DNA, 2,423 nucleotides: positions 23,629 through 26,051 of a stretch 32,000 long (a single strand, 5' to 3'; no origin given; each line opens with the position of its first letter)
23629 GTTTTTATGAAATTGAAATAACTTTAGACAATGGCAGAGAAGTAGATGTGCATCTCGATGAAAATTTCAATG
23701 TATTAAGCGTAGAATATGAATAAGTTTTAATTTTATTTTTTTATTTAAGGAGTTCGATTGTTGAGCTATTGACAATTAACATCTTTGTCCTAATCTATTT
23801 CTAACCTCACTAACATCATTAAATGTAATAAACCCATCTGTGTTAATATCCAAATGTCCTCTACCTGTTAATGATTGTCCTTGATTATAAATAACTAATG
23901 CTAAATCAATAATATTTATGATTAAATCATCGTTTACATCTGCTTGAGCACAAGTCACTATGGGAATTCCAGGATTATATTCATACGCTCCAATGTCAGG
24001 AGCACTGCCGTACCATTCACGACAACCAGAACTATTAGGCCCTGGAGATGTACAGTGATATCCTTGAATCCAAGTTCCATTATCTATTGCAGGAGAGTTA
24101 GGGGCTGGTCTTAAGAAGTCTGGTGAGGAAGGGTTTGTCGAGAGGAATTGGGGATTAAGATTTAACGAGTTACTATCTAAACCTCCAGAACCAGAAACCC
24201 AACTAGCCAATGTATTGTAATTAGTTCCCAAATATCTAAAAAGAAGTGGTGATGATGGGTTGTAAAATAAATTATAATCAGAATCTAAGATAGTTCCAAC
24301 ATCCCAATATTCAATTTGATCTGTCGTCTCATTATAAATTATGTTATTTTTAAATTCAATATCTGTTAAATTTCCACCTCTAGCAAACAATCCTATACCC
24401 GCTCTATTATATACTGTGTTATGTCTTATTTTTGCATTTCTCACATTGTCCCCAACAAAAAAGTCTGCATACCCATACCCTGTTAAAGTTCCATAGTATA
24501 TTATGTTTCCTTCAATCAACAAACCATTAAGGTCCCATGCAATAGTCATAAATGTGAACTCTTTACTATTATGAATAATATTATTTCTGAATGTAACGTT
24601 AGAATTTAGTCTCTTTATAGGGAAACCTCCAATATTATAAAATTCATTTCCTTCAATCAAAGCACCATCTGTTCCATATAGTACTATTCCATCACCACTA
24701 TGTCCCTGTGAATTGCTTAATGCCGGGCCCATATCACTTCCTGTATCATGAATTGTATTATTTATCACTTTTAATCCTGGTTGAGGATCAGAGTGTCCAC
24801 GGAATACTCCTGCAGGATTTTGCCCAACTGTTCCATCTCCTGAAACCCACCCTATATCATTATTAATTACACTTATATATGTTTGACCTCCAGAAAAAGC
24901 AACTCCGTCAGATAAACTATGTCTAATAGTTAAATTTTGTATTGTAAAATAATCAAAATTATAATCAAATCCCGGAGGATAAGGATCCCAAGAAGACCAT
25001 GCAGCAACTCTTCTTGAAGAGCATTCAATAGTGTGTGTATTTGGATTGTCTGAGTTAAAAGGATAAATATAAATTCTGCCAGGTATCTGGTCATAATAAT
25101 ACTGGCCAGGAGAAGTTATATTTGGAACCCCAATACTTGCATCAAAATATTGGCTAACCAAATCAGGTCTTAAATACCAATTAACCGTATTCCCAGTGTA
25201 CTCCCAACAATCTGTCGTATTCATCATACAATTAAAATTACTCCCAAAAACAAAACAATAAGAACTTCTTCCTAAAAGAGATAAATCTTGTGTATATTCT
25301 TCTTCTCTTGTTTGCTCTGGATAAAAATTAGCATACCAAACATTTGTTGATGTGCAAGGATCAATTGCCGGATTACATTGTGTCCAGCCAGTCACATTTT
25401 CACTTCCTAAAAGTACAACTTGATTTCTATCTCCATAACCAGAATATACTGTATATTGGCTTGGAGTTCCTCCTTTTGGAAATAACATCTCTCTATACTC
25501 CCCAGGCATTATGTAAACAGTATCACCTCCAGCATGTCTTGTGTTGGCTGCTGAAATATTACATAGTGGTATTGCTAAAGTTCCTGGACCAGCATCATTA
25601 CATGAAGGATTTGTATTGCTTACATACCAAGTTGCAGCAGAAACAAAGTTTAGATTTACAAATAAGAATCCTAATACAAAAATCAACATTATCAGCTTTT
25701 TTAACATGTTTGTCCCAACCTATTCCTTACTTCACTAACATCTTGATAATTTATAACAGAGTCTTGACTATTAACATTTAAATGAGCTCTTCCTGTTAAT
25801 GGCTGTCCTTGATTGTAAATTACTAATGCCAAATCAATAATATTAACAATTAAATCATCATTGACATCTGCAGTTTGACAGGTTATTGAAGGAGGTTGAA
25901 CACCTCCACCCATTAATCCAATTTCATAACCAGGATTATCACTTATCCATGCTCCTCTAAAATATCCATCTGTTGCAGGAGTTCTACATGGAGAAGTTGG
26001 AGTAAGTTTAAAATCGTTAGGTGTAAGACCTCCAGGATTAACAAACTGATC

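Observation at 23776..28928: Translationally coupled pair of secreted beta-helix proteins that both end in dockerin-like modules, with no cohesin in sight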

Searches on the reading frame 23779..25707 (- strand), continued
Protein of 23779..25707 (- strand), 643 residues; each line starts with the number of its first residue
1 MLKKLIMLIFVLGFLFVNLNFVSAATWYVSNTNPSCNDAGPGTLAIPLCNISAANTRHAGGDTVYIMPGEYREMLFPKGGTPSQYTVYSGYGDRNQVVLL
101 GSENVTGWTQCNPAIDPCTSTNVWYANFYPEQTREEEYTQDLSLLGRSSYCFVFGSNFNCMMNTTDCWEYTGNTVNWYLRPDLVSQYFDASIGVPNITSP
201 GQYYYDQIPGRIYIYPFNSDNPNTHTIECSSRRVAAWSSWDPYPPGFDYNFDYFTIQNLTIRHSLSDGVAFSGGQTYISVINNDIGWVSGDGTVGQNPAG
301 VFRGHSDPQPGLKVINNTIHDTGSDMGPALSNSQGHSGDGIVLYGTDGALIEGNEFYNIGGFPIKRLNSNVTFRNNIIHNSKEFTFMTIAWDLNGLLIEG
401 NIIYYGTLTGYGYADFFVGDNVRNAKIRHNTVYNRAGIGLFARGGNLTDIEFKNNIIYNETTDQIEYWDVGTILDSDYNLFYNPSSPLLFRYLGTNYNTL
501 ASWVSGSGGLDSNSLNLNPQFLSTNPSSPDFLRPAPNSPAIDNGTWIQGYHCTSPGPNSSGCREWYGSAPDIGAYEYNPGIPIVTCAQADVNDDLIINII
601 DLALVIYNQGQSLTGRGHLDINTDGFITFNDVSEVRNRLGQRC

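Call 45: search_solved_structures(query=A1, max_evalue=0.1, show_alignments=4)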
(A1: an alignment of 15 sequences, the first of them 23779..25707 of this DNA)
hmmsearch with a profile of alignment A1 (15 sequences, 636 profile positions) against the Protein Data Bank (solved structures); distinct sequences matched with E-value up to 0.1: 15.
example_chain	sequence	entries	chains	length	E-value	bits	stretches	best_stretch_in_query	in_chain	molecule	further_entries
9rx2_A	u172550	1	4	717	3.3e-22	81.9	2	324-521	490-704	Parallel beta-helix repeat protein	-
3vst_A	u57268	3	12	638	1.4e-17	66.6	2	35-124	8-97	Xylosidase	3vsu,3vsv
7c7d_A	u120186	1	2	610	1.1e-05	27.3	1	330-440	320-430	alpha-1,3-glucanase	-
7o0y_A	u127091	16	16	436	9.6e-05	24.2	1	287-380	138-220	Probable ABC transporter binding protein NosD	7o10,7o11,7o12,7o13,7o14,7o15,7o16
5gqc_A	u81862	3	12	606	0.0001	24.1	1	19-525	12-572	Lacto-N-biosidase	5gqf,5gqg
5lw3_A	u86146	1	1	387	0.0003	22.6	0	351-436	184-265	Poly(beta-D-mannuronate) C5 epimerase 6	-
2pyg_A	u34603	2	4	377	0.00031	22.5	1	338-435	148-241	Poly(beta-D-mannuronate) C5 epimerase 4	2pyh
24mr_A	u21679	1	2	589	0.00084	21.1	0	25-203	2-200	Lacto-N-biosidase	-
9rkv_M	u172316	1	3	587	0.0025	19.5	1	26-82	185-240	Putative tail fiber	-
5olq_A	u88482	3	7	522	0.0092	17.6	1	25-71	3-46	Rhamnogalacturonan lyase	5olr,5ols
8fqc_P1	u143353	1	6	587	0.011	17.5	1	34-79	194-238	Tail Spike protein, gp124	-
8xfq_A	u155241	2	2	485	0.031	15.9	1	347-431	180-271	mannuronan 5-epimerase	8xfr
8ja4_A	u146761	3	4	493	0.031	15.9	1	347-431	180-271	mannuronan 5-epimerase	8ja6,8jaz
4ozy_A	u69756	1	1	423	0.08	14.5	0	328-420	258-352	Poly(beta-D-mannuronate) C5 epimerase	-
4ozz_A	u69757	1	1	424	0.09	14.4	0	328-420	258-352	Poly(beta-D-mannuronate) C5 epimerase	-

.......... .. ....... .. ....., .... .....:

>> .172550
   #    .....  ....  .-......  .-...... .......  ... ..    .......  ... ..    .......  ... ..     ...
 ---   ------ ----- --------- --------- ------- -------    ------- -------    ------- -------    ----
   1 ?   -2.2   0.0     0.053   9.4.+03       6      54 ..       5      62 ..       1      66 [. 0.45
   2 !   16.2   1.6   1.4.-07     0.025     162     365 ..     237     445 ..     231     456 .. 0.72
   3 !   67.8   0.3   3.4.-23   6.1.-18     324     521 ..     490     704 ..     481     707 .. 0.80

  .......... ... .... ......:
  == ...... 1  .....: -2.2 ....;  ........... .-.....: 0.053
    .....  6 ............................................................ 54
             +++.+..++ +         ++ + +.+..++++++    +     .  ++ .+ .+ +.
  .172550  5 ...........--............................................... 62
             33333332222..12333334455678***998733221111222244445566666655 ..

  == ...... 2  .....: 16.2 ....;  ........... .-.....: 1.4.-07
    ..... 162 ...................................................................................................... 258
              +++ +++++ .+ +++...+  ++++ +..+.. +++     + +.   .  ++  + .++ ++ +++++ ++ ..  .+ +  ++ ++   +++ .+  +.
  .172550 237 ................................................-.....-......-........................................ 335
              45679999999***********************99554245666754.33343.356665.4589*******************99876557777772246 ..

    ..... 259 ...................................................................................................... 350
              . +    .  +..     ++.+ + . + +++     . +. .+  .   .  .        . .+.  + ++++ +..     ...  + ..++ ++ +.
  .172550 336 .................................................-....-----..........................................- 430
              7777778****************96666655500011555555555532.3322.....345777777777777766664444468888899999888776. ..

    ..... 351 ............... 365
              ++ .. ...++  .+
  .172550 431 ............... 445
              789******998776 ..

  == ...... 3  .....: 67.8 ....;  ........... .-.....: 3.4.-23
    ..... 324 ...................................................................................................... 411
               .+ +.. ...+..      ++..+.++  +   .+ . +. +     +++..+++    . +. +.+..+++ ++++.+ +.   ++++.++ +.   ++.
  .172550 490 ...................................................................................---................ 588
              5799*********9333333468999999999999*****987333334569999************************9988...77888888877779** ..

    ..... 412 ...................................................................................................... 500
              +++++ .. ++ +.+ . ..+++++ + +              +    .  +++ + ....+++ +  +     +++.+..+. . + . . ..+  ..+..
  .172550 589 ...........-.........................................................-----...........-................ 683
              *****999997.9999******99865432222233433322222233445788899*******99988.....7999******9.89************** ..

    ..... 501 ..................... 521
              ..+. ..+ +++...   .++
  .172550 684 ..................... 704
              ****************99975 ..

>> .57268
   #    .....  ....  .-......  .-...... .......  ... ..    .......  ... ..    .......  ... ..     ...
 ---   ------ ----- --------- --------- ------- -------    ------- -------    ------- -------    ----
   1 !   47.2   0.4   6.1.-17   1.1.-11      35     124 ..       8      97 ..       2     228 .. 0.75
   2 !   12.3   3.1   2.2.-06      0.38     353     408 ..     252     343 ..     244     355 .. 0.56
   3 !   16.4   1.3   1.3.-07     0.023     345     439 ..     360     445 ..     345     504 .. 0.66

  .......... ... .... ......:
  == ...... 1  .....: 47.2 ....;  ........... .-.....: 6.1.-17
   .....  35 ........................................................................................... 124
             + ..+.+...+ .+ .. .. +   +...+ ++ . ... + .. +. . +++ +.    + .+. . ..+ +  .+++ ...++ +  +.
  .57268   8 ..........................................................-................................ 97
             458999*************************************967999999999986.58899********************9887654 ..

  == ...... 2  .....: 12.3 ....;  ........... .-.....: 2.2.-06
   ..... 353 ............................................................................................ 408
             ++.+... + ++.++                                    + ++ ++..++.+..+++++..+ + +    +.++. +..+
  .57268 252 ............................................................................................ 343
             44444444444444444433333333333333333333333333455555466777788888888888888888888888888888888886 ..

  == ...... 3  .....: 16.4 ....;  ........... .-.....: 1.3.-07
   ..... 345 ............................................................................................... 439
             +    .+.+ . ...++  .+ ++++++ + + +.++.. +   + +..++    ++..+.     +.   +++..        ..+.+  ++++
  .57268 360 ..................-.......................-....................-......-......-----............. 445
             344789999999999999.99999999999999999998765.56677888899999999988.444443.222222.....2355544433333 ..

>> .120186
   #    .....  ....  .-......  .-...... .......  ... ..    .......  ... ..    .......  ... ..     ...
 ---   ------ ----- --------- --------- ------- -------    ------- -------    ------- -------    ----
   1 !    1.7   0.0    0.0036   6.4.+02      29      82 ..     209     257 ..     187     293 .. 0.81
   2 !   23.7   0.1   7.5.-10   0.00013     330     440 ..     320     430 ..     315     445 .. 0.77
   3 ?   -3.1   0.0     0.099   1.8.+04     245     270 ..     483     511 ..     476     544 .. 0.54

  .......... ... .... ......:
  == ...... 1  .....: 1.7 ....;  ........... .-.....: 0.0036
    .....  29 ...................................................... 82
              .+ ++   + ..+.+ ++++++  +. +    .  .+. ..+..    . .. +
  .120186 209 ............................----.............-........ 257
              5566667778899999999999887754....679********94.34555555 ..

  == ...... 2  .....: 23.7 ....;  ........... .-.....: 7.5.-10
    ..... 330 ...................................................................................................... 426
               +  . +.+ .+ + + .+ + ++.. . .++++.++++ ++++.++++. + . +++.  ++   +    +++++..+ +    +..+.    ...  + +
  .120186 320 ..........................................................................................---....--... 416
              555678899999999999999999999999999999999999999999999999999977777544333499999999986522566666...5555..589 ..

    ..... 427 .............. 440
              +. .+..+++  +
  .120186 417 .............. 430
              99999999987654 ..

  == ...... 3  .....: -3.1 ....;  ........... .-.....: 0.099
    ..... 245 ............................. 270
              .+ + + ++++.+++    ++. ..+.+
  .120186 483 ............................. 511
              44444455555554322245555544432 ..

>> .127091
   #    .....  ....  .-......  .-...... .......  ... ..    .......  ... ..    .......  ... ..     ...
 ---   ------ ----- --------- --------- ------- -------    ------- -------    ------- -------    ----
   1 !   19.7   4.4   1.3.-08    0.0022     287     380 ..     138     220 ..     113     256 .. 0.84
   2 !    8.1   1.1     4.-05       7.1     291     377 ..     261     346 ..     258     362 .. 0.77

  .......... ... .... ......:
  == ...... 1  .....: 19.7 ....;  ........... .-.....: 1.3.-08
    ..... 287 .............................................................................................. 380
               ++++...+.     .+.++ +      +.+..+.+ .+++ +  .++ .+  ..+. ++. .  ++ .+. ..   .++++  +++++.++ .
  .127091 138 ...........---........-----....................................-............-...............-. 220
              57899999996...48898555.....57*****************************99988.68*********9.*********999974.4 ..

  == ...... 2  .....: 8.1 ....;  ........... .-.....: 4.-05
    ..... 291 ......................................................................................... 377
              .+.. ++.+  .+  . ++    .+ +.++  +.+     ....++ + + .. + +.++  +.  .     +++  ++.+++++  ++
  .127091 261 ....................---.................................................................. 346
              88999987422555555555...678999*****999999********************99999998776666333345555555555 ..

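Call 49: search_protein_families(library=phrogs, proteins=[window:23779-25707:-], max_evalue=0.01)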
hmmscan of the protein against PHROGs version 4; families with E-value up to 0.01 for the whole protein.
window:23779-25707:- (643 aa): 0 families

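Call 108: fold_search(model_id=the predicted structure, library=viral)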
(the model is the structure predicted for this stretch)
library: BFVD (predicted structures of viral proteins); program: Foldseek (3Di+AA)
matches with E <= 10: 618; with E <= 0.001: 29
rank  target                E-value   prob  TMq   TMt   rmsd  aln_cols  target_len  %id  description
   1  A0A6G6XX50            3.9e-10  1.00  0.47  0.53   6.4       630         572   13  (no name in the UniProt tables at hand)
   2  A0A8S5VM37            1.7e-08  1.00  0.36  0.24  10.4       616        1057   13  (no name in the UniProt tables at hand)
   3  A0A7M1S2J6            2.5e-08  1.00  0.38  0.22  10.9       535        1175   11  Right handed beta helix domain-containing protein [uncultured phage cr126_1]
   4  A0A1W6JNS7            4.7e-08  1.00  0.29  0.26  10.7       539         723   12  (no name in the UniProt tables at hand)
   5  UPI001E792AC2         5.4e-08  1.00  0.30  0.38  11.7       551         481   12  (no name look-up for this kind of identifier)
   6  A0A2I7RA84            1.5e-07  1.00  0.26  0.24  12.8       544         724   11  (no name in the UniProt tables at hand)
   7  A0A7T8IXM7            2.1e-07  1.00  0.29  0.18  12.0       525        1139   12  (no name in the UniProt tables at hand)
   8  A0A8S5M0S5            4.0e-07  1.00  0.30  0.33  11.4       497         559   14  Xylosidase [Caudovirales sp. cthNP28]
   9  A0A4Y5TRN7            4.2e-07  1.00  0.36  0.34  10.6       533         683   11  Tail fiber protein [Serratia phage Moabite]
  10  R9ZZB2                1.3e-06  1.00  0.26  0.20  15.4       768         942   13  Structural protein [Cellulophaga phage phi17:2]
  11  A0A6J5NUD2            1.8e-06  1.00  0.37  0.43  12.5       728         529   11  Right handed beta helix domain-containing protein [uncultured Caudovirales phage]
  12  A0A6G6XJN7            5.1e-06  1.00  0.25  0.21  21.5       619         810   10  Tail spike protein [Gordonia phage Skog]
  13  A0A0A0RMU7            1.9e-05  1.00  0.24  0.22  19.2       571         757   10  Tail spike protein [Bacillus phage Mater]
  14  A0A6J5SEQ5            3.6e-05  1.00  0.35  0.43  12.7       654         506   12  Uncharacterized protein [uncultured Caudovirales phage]
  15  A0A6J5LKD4            4.6e-05  1.00  0.20  0.22  13.8       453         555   10  Uncharacterized protein [uncultured Caudovirales phage]
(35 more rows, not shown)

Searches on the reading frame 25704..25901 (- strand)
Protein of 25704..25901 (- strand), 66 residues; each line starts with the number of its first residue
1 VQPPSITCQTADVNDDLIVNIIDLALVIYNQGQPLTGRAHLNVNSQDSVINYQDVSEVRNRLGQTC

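Call 63: predict_structure(alignment_id=A3)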
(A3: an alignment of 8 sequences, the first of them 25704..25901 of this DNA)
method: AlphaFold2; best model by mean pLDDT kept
length: 66 residues; sequences in the alignment: 8
mean_pLDDT: 89.0   pTM: 0.75
mean pLDDT of the five models: 89.0, 88.9, 88.7, 86.9, 86.9
residues with pLDDT >= 90: 40; 70-90: 22; 50-70: 4; < 50: 0
segments of 3 or more residues with pLDDT < 50: none
pLDDT, mean of each block of 10 residues (from residue 1): 76 94 96 87 86 93 92
secondary structure, 60 per line:
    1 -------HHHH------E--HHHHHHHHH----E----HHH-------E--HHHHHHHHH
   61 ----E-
elements in order: H8-11 H21-29 H52-60

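Call 67: fold_search(model_id=the predicted structure, library=pdb)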
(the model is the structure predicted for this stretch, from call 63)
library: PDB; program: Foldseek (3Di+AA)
matches with E <= 10: 32; with E <= 0.001: 0
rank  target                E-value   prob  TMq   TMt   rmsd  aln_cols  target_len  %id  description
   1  2ozn_B                1.9e-02  1.00  0.72  0.38   1.5        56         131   30  The Cohesin-Dockerin Complex of NagJ and NagH from Clostridium perfringens (released 2008-05-06)
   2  4fl4_L                2.4e-02  1.00  0.64  0.16   3.2        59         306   30  Scaffoldin conformation and dynamics revealed by a ternary complex from the Clostridium thermocellum cellulosome (released 2012-06-27)
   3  3kcp_A                2.6e-02  1.00  0.66  0.16   2.6        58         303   28  Crystal structure of interacting Clostridium thermocellum multimodular components (released 2010-02-09)
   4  2y3n_B                2.9e-02  1.00  0.74  0.80   3.6        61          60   23  Type II cohesin-dockerin domain from Bacteroides cellolosolvens (released 2012-01-11)
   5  2b59_B                3.1e-02  1.00  0.58  0.27   3.3        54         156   31  The type II cohesin dockerin complex (released 2005-10-11)
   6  5g5d_B                5.0e-02  0.99  0.61  0.28   3.6        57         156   26  Crystal Structure of the CohScaC2-XDocCipA type II complex from Clostridium thermocellum (released 2017-04-05)
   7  5m0y_B                1.1e-01  0.99  0.62  0.28   2.4        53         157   23  Crystal Structure of the CohScaA-XDocCipB type II complex from Clostridium thermocellum at 1.5Angstrom resolution (released 2017-09-06)
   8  4fl4_I                1.1e-01  0.98  0.62  0.15   3.3        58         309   31  Scaffoldin conformation and dynamics revealed by a ternary complex from the Clostridium thermocellum cellulosome (released 2012-06-27)
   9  4fl4_C                1.4e-01  0.98  0.64  0.16   3.2        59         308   30  Scaffoldin conformation and dynamics revealed by a ternary complex from the Clostridium thermocellum cellulosome (released 2012-06-27)
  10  4u3s_B                1.8e-01  0.95  0.60  0.27   2.9        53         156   19  Crystal structure of Coh3ScaB-XDoc_M1ScaA complex: A N-terminal interface mutant of type II Cohesin-X-Dockerin complex (released 2015-07-29)
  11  4wi0_B                1.8e-01  0.91  0.55  0.26   3.7        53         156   21  Crystal structure of Coh3ScaB-XDoc_M2ScaA complex: A C-terminal interface mutant of type II Cohesin-X-Dockerin complex (released 2015-10-07)
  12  6kg9_MODEL_1_A        3.6e-01  0.82  0.57  0.56   3.6        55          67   29  Solution structure of CaDoc0917 from Clostridium acetobutylicum (released 2020-07-08)
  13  5k39_B                3.8e-01  0.93  0.59  0.27   2.1        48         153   23  THE TYPE II COHESIN DOCKERIN COMPLEX FROM CLOSTRIDIUM THERMOCELLUM (released 2017-03-29)
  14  6kge_D                7.1e-01  0.69  0.60  0.64   4.1        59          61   27  Crystal structure of CaDoc0917(R16D)-CaCohA2 complex at pH 5.5 (released 2020-07-08)
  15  1xo5_B                1.3e+00  0.07  0.27  0.14  10.8        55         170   22  Crystal structure of CIB1, an EF-hand, integrin and kinase-binding protein (released 2004-12-07)
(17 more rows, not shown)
